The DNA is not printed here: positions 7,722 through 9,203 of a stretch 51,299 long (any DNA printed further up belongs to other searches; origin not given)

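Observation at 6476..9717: Uncharacterised FRG-domain three-gene cassette with a convergent PD-(D/E)xK-like nuclease in a defence-island context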

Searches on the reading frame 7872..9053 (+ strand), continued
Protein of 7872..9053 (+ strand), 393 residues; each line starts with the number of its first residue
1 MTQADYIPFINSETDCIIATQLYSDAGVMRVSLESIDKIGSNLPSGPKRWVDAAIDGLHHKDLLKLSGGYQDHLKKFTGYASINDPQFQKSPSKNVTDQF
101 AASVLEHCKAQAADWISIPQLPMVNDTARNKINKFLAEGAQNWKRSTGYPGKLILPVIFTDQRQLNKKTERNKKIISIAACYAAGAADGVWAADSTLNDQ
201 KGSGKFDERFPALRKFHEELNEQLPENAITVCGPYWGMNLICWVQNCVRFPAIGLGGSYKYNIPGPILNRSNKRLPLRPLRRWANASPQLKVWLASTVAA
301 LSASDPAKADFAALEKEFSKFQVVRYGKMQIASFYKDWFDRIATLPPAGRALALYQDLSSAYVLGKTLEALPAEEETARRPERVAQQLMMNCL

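Call 53: find_encoding_contigs(protein=P0109, flank=10000, max_places=2)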
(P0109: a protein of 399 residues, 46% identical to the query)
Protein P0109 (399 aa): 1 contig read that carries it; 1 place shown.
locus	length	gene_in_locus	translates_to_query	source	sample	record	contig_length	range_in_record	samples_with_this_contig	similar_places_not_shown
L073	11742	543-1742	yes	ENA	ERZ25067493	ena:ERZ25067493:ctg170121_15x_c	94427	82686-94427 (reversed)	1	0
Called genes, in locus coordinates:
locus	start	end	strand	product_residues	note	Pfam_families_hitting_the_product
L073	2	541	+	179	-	?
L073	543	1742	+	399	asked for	-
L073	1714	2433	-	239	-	-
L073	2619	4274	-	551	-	PF00078:RVT_1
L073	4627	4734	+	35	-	PF00239:Resolvase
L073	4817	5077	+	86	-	PF00239:Resolvase (weak), PF02796:HTH_7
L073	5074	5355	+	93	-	-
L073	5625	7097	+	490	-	PF12390:Se-cys_synth_N, PF03841:SelA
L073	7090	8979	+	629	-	PF00009:GTP_EFTU, PF03144:GTP_EFTU_D2, PF25461:Beta-barrel_SelB, PF09107:WHD_3rd_SelB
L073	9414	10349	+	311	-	PF00586:AIRS, PF02769:AIRS_C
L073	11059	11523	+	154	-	-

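Call 56: search_dna_similar(query=window:7872-9053:+, collection=plasmids, mode=protein, max_evalue=0.001)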
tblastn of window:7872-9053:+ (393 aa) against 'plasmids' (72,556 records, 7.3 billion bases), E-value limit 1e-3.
No match.

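Call 57: search_dna_similar(query=window:7872-9053:+, collection=phages, mode=protein, max_evalue=0.001)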
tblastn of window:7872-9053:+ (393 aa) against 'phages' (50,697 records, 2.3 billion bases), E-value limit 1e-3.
No match.

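Call 58: search_protein_representatives(alignment_id=A1)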
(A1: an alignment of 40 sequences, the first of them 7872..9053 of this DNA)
Query: 40 sequences, 391 profile positions. Proteins with E-value up to 0.001 (for the whole library): 313; up to 1e-10: 278; up to 1e-30: 217. The best 150 are listed.
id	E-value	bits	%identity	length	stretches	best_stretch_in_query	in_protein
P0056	3.7e-159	546.4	-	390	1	2-391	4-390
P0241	1.8e-155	534.3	-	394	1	1-391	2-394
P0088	2.4e-154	530.6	-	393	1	1-391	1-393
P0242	1.2e-149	515.1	-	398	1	1-391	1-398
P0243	2.0e-148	511.0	-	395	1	1-391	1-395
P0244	2.7e-147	507.4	-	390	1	2-391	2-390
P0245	3.3e-147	507.1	-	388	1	1-391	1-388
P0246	1.0e-142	492.3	-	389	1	1-391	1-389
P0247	1.6e-142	491.6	-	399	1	1-391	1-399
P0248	3.5e-141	487.2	-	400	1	2-391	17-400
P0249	3.0e-140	484.1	-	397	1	1-391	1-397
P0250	7.7e-140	482.8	-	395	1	2-391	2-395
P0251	2.5e-139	481.1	-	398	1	1-391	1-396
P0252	3.8e-139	480.5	-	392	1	2-391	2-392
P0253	5.8e-139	479.9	-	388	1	1-391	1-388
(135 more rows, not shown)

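Call 63: search_protein_families(library=padloc, alignment_id=A3, max_evalue=0.00001)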
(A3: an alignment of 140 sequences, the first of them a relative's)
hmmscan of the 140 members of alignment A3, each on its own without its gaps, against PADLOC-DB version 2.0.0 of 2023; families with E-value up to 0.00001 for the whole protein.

A. member 1, L006:4774-5166:+ (130 aa): 0 families

B. families by the number of members that match (of 140 scanned): 159 families (the first 25 are shown)
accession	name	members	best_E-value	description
PDLC03963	SoFic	2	2.3e-48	-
PDLC04966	PDC-S24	2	3.6e-20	-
PDLC04836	PDC-S04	2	3.2e-13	-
PDLC04837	PDC-S04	2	4.3e-12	-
PDLC04839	PDC-S04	2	6.4e-09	-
PDLC04840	PDC-S04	2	3.2e-07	-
PDLC03632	MTase_III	1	0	Type III methyltransferase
PDLC02559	PglZ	1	9.5e-284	PglZ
PDLC02161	Avs2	1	2.5e-184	-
PDLC03654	REase_III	1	6.4e-163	Type III restriction enzyme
PDLC02164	Avs2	1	8.5e-163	-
PDLC04843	PDC-S05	1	8.7e-151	-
PDLC04853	PDC-S05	1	1.2e-143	-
PDLC04851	PDC-S05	1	3.3e-140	-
PDLC04852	PDC-S05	1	6.1e-135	-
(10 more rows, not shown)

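Call 64: search_protein_families(library=pfam, alignment_id=A3, max_evalue=0.00001)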
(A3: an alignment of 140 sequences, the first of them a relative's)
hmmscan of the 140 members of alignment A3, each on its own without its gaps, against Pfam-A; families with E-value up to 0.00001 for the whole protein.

A. member 1, L006:4774-5166:+ (130 aa): 0 families

B. families by the number of members that match (of 140 scanned): 108 families (the first 25 are shown)
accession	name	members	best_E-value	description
PF00118.29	Cpn60_TCP1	2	3.9e-75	TCP-1/cpn60 chaperonin family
PF20239.3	DUF6596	2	5.1e-37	Family of unknown function (DUF6596)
PF04389.22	Peptidase_M28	2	4.7e-32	Peptidase family M28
PF13776.11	DUF4172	2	1.5e-28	Domain of unknown function (DUF4172)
PF02661.23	Fic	2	2e-20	Fic/DOC family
PF04851.21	ResIII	2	3.4e-13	Type III restriction enzyme, res subunit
PF01850.27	PIN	2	5.2e-12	PIN domain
PF04542.20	Sigma70_r2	2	5.8e-11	Sigma-70 region 2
PF00041.27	fn3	2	1.6e-09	Fibronectin type III domain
PF01011.28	PQQ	1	2.9e-176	Glucose/ethanol/alcohol dehydrogenase, beta-propeller domain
PF13310.11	Virulence_RhuM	1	4e-114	Virulence protein RhuM family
PF01409.25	tRNA-synt_2d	1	4.8e-92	tRNA synthetases class II core domain (F)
PF00224.27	PK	1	1.6e-89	Pyruvate kinase, barrel domain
PF00208.27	ELFV_dehydrog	1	2.8e-78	Glutamate/Leucine/Phenylalanine/Valine dehydrogenase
PF13347.12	MFS_2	1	4.1e-77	MFS/sugar transport protein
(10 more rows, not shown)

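Call 81: search_protein_families(library=padloc, alignment_id=A4, max_evalue=1e-10)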
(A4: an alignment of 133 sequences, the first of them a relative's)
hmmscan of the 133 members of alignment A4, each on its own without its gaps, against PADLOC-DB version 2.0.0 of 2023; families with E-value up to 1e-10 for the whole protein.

A. member 1, L035:3813-4859:+ (348 aa): 0 families

B. families by the number of members that match (of 133 scanned): 66 families (the first 25 are shown)
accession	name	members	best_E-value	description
PDLC03960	SngC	1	7.8e-256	-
PDLC02489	BrxC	1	4e-197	BrxC-PglY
PDLC03959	SngB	1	1.1e-173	-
PDLC02503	BrxHI|BrxHII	1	4.2e-121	BrxHI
PDLC00662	HmaC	1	1.3e-111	AAA+ ATPase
PDLC03623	REase_MTase_IIG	1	2.5e-80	Type IIG restriction enzyme-methyltransferase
PDLC02501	BrxHI|BrxHII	1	2e-69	BrxHI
PDLC03961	ShosA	1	1.2e-58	-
PDLC04990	PDC-S31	1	8.1e-56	-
PDLC02494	BrxD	1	1.9e-48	BrxD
PDLC03603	REase_MTase_IIG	1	9.5e-42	Type IIG restriction enzyme-methyltransferase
PDLC00661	HmaB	1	1.9e-37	DNA-adenine methylase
PDLC00660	HmaB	1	3e-37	DNA-adenine methylase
PDLC03927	PsyrA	1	2e-36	-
PDLC04994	PDC-S31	1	4.6e-36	-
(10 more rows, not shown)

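Call 89: search_protein_families(library=pfam, alignment_id=A1, max_evalue=0.05)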
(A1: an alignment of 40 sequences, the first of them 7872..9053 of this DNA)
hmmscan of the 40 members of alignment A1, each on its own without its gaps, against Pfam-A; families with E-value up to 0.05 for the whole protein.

A. member 1, window:7872-9053:+ (393 aa): 0 families

B. families by the number of members that match (of 40 scanned): 6 families
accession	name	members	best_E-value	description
PF00787.29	PX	3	0.016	PX domain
PF00760.24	Cucumo_coat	1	0.0037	Cucumovirus coat protein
PF22751.1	DUF488-N3a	1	0.0096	Active DUF488-N3 subclade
PF11304.13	DUF3106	1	0.031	Protein of unknown function (DUF3106)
PF25011.1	VSR_TRX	1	0.045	Vacuolar sorting receptor thioredoxin-like domain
PF06576.17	DUF1133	1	0.046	Protein of unknown function (DUF1133)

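Call 93: find_encoding_contigs(protein=window:7872-9053:+, flank=10000, max_places=4)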
Protein window:7872-9053:+ (393 aa): 8 contigs read that carry it; 4 places shown.
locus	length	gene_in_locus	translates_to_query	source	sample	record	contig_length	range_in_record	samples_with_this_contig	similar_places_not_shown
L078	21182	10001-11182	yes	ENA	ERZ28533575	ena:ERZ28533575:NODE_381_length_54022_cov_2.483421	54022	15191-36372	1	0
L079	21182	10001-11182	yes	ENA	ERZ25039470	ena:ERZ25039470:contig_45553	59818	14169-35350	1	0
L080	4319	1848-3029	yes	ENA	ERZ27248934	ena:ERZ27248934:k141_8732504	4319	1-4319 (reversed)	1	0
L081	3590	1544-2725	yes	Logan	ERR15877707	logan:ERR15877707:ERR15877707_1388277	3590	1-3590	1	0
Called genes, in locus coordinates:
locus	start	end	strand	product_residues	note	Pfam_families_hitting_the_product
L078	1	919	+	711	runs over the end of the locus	PF00580:UvrD-helicase (faint), PF13538:UvrD_C_2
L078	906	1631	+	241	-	PF10053:DUF2290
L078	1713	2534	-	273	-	PF08401:ArdcN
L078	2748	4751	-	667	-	-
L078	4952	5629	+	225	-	PF13338:AbiEi_4 (weak)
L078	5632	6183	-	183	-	PF19502:DUF6036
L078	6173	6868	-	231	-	PF12844:HTH_19, PF13560:HTH_31, PF13744:HTH_37 (faint), PF01381:HTH_3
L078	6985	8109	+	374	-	PF13776:DUF4172, PF02661:Fic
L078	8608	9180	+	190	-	-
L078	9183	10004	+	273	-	PF08867:FRG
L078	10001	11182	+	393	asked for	-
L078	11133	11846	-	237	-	-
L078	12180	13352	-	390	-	PF00589:Phage_integrase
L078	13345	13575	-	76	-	PF13384:HTH_23 (weak), PF12728:HTH_17, PF00376:MerR (faint)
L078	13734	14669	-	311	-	-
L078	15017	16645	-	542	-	PF02543:Carbam_trans_N, PF16861:Carbam_trans_C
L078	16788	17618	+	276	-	PF04488:Gly_transf_sug (weak)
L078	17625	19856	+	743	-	PF01755:Glyco_transf_25, PF00722:Glyco_hydro_16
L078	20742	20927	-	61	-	-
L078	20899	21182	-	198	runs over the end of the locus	PF06114:Peptidase_M78 (weak)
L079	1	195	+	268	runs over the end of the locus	-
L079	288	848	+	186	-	PF21248:SoFic-like_C (faint)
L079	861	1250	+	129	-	-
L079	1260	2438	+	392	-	-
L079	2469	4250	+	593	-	PF02463:SMC_N (weak), PF11398:DUF2813 (weak), PF13175:AAA_15, PF13304:AAA_21, PF13175:AAA_15, PF20469:OLD-like_TOPRIM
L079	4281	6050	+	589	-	PF00580:UvrD-helicase, PF13245:AAA_19, PF01443:Viral_helicase1 (faint), PF13361:UvrD_C, PF13538:UvrD_C_2 (weak)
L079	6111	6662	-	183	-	PF19502:DUF6036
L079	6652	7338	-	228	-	PF01381:HTH_3, PF12844:HTH_19, PF13560:HTH_31, PF13744:HTH_37 (faint)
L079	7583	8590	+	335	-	PF13776:DUF4172, PF02661:Fic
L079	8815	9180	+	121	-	-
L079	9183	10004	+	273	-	PF08867:FRG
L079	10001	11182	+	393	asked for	-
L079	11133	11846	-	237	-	-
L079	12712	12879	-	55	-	-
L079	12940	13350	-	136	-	-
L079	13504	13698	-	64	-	-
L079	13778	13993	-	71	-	PF13561:adh_short_C2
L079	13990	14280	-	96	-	-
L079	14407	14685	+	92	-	-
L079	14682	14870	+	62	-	-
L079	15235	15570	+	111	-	-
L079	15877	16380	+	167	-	PF05974:DUF892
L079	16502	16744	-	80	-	PF01965:DJ-1_PfpI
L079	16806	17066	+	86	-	-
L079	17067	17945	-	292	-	PF02735:Ku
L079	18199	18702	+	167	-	PF05239:PRC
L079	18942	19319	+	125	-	-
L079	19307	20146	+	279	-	PF03781:FGE-sulfatase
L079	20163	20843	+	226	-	PF10017:Methyltransf_33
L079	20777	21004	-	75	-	-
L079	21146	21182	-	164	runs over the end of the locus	PF08281:Sigma70_r4_2, PF04545:Sigma70_r4 (weak)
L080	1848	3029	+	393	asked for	-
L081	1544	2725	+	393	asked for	-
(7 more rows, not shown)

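Call 94: search_protein_families(library=padloc, proteins=[L079:288-848:+, L079:1260-2438:+, L079:2469-4250:+, L079:4281-6050:+, L079:6111-6662:-, L079:6652-7338:-, L078:906-1631:+, L078:2748-4751:-, L078:4952-5629:+, L078:1713-2534:-], max_evalue=0.00001)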
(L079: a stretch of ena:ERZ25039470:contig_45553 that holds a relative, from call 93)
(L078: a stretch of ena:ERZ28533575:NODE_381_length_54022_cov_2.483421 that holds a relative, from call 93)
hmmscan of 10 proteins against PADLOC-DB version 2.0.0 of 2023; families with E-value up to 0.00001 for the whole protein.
L079:288-848:+ (186 aa): 0 families

L079:1260-2438:+ (392 aa): 0 families

L079:2469-4250:+ (593 aa): 110 families (the best 25 are shown)
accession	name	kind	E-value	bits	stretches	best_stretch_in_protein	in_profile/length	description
PDLC00070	GajA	-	4.9e-190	631.1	1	4-576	2-570/596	AAA ATPase domain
PDLC00096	GajA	-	1.8e-82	276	1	3-576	1-587/630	AAA ATPase domain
PDLC00092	GajA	-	3.5e-82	274.8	1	4-455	2-472/604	AAA ATPase domain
PDLC00072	GajA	-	1.4e-81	273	2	146-574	197-614/709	AAA ATPase domain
PDLC00071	GajA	-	1.4e-80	269.7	1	3-576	1-556/588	AAA ATPase domain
PDLC00091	GajA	-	3e-79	265.5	1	3-576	1-594/627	AAA ATPase domain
PDLC00064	GajA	-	9.4e-78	260.2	1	161-576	2-431/464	AAA ATPase domain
PDLC00073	GajA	-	5.6e-70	234.9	1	3-576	1-562/589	AAA ATPase domain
PDLC00069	GajA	-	2.3e-65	219.3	1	3-457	1-507/687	AAA ATPase domain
PDLC00099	GajA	-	3.9e-62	209.1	1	3-521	1-529/626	AAA ATPase domain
PDLC00066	GajA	-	1.3e-60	203.6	2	187-527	177-515/567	AAA ATPase domain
PDLC00077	GajA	-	1.2e-58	197.2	2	128-456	168-501/616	AAA ATPase domain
PDLC00080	GajA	-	2.5e-54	183.1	1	3-458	1-457/622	AAA ATPase domain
PDLC00067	GajA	-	4.4e-51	172.1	2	150-458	160-465/604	AAA ATPase domain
PDLC00083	GajA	-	2.3e-50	169.7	1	3-454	1-474/639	AAA ATPase domain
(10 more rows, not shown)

L079:4281-6050:+ (589 aa): 52 families (the best 25 are shown)
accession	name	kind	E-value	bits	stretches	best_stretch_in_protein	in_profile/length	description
PDLC00117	GajB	-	1.2e-161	537.2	1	4-582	7-585/604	UrvD helicase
PDLC00127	GajB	-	1.4e-61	206.8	2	9-286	7-283/594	UrvD helicase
PDLC00114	GajB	-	5.1e-61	205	2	6-463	3-470/635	UrvD helicase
PDLC00108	GajB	-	4e-59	198.7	1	169-579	19-423/445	UrvD helicase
PDLC00130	GajB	-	3.4e-58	195.3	2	11-385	4-377/589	UrvD helicase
PDLC00132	GajB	-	7.3e-58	194.7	2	11-415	4-420/625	UrvD helicase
PDLC03802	RTasHel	-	1.7e-54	183.8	2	10-381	5-350/675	DRT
PDLC00123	GajB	-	4.2e-47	159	2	12-286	6-253/540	UrvD helicase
PDLC00129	GajB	-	6.5e-41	138.6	1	27-290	30-307/594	UrvD helicase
PDLC00122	GajB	-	7.5e-40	135.3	2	195-292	149-247/502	UrvD helicase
PDLC00103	GajB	-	1.3e-39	134.7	1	11-576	17-582/612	UrvD helicase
PDLC00119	GajB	-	3.8e-37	126.5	1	26-285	19-293/565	UrvD helicase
PDLC00133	GajB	-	7.1e-35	118.7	1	6-286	7-284/382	UrvD helicase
PDLC00112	GajB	-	9.5e-35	118.2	1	10-293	6-295/581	UrvD helicase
PDLC00138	GajB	-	3e-34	116.7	1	10-284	4-296/581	UrvD helicase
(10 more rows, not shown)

L079:6111-6662:- (183 aa): 0 families

L079:6652-7338:- (228 aa): 1 family
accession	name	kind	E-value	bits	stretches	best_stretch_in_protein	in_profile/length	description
PDLC02926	HTH_VI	-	3e-10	38.2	1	3-60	3-60/92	-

L078:906-1631:+ (241 aa): 2 families
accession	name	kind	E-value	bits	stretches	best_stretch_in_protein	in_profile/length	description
PDLC02998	DUF2290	-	2.5e-24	84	1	38-216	17-171/195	-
PDLC02999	DUF2290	-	9.7e-16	55.9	2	157-235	133-218/222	-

L078:2748-4751:- (667 aa): 0 families

L078:4952-5629:+ (225 aa): 12 families
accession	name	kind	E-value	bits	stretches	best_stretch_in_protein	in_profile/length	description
PDLC02228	AbiEi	-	3e-68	227.4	1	7-194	25-190/216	AbiEi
PDLC02249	AbiEi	-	3.6e-45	152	1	7-189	3-176/184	AbiEi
PDLC02260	AbiEi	-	1.7e-37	126.2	1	8-141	3-128/131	AbiEi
PDLC02231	AbiEi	-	7.5e-30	102.6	1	5-211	3-211/280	AbiEi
PDLC02225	AbiEi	-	4.3e-22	76.8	1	9-198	7-190/198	AbiEi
PDLC02244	AbiEi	-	1.6e-14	51.9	1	4-194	2-196/292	AbiEi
PDLC02259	AbiEi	-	1.6e-14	51.8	1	22-185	1-160/191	AbiEi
PDLC02239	AbiEi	-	6.1e-11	40.4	1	19-185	8-176/195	AbiEi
PDLC02265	AbiEi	-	2.1e-10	38.7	1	8-191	3-186/198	AbiEi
PDLC02256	AbiEi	-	1.7e-07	29.4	1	18-187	12-170/174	AbiEi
PDLC02283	AbiEi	-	2e-07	28.9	1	9-188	7-186/201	AbiEi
PDLC02254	AbiEi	-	2.6e-06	25.3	1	19-169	14-165/197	AbiEi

L078:1713-2534:- (273 aa): 0 families
